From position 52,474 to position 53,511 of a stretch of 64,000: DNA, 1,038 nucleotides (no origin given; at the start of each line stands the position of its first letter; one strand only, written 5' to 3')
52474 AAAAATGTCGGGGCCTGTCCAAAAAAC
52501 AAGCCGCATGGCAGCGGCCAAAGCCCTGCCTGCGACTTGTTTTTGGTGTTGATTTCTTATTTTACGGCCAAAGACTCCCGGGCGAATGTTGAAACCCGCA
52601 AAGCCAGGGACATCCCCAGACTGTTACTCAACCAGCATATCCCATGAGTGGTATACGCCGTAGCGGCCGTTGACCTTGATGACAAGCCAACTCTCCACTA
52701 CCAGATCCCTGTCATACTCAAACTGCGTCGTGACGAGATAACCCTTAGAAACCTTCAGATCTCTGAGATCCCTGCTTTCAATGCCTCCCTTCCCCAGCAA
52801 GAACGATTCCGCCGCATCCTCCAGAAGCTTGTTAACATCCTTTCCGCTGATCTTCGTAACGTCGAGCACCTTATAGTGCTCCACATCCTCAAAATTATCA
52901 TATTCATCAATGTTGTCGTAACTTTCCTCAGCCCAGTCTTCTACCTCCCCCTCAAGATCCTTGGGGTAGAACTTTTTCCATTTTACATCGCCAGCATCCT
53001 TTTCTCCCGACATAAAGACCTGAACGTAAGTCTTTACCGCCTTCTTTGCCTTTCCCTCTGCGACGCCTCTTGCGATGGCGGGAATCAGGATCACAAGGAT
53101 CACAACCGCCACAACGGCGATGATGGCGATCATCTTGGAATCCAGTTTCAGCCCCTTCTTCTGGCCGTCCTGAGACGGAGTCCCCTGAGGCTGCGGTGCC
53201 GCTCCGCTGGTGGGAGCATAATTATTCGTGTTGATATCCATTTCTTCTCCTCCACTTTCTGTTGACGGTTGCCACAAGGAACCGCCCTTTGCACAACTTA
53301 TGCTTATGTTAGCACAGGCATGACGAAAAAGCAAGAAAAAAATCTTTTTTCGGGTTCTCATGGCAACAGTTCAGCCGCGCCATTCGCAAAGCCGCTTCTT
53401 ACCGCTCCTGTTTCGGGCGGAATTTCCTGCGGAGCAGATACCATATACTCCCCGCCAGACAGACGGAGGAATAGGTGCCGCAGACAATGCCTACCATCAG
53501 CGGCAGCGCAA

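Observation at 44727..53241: Zinc-ribbon / ABC / YD-repeat envelope module between secDF and recJ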

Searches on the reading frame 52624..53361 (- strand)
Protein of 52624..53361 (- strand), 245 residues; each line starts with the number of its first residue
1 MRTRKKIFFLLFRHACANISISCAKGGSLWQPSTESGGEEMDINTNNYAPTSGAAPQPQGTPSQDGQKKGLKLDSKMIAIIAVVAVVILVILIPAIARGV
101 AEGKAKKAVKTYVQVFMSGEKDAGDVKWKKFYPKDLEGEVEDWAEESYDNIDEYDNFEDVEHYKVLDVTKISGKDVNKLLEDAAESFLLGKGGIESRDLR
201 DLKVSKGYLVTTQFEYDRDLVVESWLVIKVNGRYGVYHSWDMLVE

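Call 3: search_protein_families(library=pfam, proteins=[window:52624-53361:-], max_evalue=0.01)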
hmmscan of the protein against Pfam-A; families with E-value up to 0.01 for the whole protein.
window:52624-53361:- (245 aa): 2 families
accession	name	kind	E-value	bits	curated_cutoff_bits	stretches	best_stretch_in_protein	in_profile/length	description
PF24816.2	Ig_CFAP65__9th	-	0.0036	17.8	24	1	125-173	84-128/170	Cilia- and flagella-associated protein 65-like, Ig-like domain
PF08374.16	Protocadherin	-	0.0054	17.2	26.3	1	75-127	39-93/217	Protocadherin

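Call 4: search_protein_families(library=ncbifam, proteins=[window:52624-53361:-], max_evalue=0.01)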
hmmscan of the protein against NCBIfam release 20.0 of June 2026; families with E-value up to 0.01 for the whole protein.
window:52624-53361:- (245 aa): 0 families

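Call 5: search_protein_families(library=padloc, proteins=[window:52624-53361:-], max_evalue=0.01)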
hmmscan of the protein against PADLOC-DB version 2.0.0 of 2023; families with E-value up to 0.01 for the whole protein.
window:52624-53361:- (245 aa): 0 families

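Call 83: find_homologous_proteins(query=window:52624-53241:-)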
Query window:52624-53241:- (205 aa): 23 proteins with E <= 0.001 among 251 candidates.
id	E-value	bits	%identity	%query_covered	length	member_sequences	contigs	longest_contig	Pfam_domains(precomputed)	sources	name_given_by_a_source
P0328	1.5e-117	408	91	100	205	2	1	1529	-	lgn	-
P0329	1.2e-107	376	87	100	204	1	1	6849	-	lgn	-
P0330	4.1e-99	348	81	100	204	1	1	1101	-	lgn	-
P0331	6.8e-95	334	78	96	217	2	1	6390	-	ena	-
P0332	5.4e-89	315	75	100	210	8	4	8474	-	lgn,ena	-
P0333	3.5e-78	280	69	100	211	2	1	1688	-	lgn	-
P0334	2.1e-75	271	68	96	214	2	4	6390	-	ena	-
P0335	7.2e-71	256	65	96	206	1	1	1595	-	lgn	-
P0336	1.9e-65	238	64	100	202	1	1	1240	-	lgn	-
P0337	7.5e-65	236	61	96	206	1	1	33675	-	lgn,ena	-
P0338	9.6e-65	236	58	100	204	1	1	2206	-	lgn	-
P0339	3.6e-64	234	59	100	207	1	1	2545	-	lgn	-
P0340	4.3e-64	234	60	96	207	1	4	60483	-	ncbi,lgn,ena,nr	ncbi:MAG: hypothetical protein J1E01_03080 [Acetatifactor sp.]|nr:hypothetical protein [Acetatifacto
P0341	1.8e-63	232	60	100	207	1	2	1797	-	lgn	-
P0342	2.9e-63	231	60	96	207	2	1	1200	-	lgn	-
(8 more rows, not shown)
